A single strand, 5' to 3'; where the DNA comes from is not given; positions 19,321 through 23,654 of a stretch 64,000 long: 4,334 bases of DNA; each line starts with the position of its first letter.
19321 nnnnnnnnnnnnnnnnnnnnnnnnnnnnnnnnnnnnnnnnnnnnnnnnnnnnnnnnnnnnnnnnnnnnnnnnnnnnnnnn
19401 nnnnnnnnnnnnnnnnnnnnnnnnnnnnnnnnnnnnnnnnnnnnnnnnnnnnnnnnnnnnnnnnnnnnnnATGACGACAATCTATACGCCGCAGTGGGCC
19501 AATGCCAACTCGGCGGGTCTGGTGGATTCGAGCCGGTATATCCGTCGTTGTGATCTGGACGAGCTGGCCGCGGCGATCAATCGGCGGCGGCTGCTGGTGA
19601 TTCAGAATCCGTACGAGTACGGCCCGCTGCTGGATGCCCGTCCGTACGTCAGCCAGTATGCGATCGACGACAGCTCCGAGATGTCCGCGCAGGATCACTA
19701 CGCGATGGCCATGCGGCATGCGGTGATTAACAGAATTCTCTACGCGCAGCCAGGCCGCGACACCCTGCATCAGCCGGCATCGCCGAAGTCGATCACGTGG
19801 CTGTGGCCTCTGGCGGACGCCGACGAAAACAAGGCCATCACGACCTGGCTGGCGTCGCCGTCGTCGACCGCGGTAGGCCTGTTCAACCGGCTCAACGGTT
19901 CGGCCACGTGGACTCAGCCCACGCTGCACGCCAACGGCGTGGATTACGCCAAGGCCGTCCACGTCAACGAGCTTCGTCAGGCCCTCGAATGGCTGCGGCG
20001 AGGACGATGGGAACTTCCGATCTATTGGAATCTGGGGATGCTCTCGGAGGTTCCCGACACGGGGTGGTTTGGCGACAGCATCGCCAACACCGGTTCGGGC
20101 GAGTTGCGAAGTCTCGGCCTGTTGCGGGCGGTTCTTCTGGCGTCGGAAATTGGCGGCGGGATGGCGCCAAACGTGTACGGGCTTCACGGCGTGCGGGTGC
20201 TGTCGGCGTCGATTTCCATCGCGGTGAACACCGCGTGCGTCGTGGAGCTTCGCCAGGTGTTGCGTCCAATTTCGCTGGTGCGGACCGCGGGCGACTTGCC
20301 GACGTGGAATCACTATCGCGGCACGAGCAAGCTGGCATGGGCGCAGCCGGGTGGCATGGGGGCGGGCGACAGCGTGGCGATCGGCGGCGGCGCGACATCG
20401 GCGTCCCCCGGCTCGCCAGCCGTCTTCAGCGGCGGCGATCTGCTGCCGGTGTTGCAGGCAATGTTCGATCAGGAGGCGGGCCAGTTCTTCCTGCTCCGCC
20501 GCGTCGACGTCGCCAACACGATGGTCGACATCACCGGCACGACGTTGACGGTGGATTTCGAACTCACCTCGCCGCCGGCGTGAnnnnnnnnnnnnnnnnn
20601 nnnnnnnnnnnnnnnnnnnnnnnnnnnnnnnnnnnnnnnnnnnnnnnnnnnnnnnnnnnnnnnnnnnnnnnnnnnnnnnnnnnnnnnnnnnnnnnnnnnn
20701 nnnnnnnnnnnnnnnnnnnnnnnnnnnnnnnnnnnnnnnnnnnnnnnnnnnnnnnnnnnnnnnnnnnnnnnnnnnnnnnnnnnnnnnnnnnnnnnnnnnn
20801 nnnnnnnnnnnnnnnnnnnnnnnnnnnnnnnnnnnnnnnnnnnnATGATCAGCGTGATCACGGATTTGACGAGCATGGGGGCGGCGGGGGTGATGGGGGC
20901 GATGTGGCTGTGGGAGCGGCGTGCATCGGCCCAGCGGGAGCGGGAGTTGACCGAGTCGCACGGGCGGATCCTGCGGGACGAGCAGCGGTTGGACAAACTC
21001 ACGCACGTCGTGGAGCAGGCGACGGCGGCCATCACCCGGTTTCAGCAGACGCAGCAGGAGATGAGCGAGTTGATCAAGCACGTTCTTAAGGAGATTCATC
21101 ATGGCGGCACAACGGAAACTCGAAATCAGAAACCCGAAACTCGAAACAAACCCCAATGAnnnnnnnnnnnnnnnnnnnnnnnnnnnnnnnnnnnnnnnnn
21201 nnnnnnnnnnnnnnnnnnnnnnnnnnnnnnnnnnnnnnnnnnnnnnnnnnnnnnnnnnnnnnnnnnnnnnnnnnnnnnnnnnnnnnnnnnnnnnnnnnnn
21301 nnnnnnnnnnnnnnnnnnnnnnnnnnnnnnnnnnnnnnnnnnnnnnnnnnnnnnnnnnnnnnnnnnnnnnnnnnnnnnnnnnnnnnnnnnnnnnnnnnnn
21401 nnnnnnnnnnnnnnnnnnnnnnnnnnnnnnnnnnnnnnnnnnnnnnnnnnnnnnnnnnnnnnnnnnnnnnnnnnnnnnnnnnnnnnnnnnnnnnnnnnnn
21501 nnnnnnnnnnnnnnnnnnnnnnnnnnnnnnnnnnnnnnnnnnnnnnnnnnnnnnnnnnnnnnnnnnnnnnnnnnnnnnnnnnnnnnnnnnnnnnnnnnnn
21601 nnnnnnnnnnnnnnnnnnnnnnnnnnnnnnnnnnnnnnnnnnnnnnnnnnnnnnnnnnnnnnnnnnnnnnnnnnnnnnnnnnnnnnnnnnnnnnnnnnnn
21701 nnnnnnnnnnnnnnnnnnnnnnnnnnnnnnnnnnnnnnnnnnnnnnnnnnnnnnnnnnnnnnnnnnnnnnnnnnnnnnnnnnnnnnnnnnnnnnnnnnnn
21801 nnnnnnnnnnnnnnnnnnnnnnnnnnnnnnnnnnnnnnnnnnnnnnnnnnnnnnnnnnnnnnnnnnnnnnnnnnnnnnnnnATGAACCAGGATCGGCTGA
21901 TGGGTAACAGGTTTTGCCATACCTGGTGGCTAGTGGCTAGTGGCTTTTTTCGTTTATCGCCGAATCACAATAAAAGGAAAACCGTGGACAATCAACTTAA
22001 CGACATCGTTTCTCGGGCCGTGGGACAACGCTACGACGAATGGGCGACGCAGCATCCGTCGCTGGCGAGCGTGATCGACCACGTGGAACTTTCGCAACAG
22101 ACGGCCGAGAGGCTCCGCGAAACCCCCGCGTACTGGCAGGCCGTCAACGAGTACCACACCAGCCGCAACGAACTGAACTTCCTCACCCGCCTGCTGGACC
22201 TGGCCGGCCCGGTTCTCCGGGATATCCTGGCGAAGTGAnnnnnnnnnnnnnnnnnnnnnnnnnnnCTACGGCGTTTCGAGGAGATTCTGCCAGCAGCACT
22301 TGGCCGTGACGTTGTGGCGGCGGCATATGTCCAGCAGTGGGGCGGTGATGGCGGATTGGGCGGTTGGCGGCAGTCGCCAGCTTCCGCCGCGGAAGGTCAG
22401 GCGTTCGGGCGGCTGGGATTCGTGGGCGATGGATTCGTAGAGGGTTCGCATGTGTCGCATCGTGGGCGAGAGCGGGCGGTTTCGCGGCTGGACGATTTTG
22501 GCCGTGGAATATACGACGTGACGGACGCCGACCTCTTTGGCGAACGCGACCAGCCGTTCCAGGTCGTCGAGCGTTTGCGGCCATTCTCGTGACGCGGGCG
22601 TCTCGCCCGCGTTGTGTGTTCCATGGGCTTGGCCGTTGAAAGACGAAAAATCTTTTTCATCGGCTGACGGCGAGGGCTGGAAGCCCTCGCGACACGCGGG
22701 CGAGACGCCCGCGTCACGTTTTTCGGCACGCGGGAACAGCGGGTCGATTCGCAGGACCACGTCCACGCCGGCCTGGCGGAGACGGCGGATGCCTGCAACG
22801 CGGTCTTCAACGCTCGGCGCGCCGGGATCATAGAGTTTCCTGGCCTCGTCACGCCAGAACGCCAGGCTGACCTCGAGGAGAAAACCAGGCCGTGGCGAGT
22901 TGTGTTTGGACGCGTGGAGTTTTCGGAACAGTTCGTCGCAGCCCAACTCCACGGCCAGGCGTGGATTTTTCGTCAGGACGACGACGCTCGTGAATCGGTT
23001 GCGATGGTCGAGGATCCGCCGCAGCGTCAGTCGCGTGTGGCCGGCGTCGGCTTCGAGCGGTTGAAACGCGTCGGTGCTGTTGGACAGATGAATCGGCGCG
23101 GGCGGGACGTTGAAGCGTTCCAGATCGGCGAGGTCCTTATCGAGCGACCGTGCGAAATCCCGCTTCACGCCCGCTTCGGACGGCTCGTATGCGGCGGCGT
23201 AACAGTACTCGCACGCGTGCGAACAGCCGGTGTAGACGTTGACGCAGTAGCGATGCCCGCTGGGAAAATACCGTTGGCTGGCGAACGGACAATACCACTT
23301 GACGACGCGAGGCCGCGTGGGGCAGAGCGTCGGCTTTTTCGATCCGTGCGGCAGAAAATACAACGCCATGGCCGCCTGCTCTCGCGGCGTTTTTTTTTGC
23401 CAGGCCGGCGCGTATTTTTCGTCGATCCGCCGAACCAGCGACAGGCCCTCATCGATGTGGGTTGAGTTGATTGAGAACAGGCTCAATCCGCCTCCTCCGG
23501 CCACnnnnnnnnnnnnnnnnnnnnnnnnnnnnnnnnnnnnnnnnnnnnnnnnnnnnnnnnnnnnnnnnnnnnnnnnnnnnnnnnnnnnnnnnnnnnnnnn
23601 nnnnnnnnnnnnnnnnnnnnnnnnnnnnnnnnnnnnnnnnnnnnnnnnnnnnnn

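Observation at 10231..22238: Terminase-less, integrase-less phage structural module: candidate domesticated particle (GTA-like) locus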

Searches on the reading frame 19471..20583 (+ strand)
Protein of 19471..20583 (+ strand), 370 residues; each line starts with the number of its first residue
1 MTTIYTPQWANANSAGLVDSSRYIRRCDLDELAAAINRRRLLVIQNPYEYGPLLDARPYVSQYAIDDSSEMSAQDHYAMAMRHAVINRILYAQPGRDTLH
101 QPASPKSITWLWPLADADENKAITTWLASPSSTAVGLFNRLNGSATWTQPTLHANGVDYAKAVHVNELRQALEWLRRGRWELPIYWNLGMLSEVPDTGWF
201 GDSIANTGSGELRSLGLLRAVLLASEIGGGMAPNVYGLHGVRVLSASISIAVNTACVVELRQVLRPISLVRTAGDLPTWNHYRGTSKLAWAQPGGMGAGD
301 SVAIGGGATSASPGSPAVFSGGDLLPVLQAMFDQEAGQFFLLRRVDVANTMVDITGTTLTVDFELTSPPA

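Call 7: search_protein_families(library=pfam, proteins=[window:19471-20583:+], max_evalue=0.1)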
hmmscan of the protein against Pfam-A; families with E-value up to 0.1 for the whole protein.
window:19471-20583:+ (370 aa): 0 families

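Call 8: search_protein_families(library=phrogs, proteins=[window:19471-20583:+], max_evalue=0.01)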
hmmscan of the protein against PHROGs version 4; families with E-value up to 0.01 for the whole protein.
window:19471-20583:+ (370 aa): 0 families

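Call 36: search_solved_structures(query=A4, max_evalue=1)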
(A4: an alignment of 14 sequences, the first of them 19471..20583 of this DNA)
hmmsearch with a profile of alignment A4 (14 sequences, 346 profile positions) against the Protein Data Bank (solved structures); distinct sequences matched with E-value up to 1: 0.
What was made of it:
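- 19471..20583 (+): g10 (370 aa; alternative start at 19378), Trp-rich distal tail protein. It is the fastest-evolving gene of the module and a candidate target-recognition protein. No PDB sequence match (call 36).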

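Call 98: search_protein_families(library=padloc, proteins=[window:19471-20583:+], max_evalue=0.01)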
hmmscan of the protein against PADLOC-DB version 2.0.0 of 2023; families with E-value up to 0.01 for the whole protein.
window:19471-20583:+ (370 aa): 0 families

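Call 99: search_protein_families(library=ncbifam, proteins=[window:19471-20583:+], max_evalue=0.01)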
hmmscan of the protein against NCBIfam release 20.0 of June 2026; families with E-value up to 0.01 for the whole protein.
window:19471-20583:+ (370 aa): 0 families

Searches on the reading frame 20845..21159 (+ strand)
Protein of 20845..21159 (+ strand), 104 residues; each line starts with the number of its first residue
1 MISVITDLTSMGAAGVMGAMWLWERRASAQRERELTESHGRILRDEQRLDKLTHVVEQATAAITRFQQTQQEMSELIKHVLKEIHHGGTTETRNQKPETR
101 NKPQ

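Call 10: search_protein_families(library=pfam, proteins=[window:20845-21159:+], max_evalue=0.01)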
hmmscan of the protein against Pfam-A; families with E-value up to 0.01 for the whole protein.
window:20845-21159:+ (104 aa): 0 families

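Call 14: search_protein_families(library=phrogs, proteins=[window:20845-21159:+], max_evalue=0.001)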
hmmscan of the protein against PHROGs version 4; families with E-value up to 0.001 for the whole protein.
window:20845-21159:+ (104 aa): 0 families

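Call 98: search_protein_families(library=padloc, proteins=[window:20845-21159:+], max_evalue=0.01)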
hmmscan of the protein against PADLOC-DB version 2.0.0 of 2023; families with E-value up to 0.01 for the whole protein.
window:20845-21159:+ (104 aa): 0 families

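Call 99: search_protein_families(library=ncbifam, proteins=[window:20845-21159:+], max_evalue=0.01)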
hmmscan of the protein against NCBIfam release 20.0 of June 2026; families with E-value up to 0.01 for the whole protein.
window:20845-21159:+ (104 aa): 0 families

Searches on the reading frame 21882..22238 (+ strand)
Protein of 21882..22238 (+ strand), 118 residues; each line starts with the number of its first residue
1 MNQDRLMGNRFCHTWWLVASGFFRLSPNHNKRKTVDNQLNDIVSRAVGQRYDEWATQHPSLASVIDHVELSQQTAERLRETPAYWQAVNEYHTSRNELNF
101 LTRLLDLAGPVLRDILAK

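Call 10: search_protein_families(library=pfam, proteins=[window:21882-22238:+], max_evalue=0.01)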
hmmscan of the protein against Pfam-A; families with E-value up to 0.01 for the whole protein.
window:21882-22238:+ (118 aa): 1 family
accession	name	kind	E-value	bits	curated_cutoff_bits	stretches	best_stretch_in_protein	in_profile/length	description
PF16582.11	TPP_enzyme_M_2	-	0.0019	18.4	30.1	1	13-81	123-190/208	Middle domain of thiamine pyrophosphate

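Call 14: search_protein_families(library=phrogs, proteins=[window:21882-22238:+], max_evalue=0.001)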
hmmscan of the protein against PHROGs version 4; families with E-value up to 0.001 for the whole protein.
window:21882-22238:+ (118 aa): 0 families

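Call 98: search_protein_families(library=padloc, proteins=[window:21882-22238:+], max_evalue=0.01)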
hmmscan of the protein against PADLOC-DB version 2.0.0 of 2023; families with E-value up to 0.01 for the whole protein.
window:21882-22238:+ (118 aa): 0 families

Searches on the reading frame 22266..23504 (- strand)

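Call 11: search_protein_families(library=pfam, proteins=[window:22266-23504:-], max_evalue=0.001)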
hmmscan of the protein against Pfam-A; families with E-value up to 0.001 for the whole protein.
window:22266-23504:- (412 aa): 1 family
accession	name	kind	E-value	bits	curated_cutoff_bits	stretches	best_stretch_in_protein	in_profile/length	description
PF04055.27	Radical_SAM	-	3e-09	37.7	29.5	1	88-253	1-148/166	Radical SAM superfamily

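Call 14: search_protein_families(library=phrogs, proteins=[window:22266-23504:-], max_evalue=0.001)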
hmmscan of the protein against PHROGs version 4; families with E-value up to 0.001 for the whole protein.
window:22266-23504:- (412 aa): 1 family
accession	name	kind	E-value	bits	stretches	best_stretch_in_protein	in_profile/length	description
phrog_13321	-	unknown function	1.6e-13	51.5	1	86-261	44-209/307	-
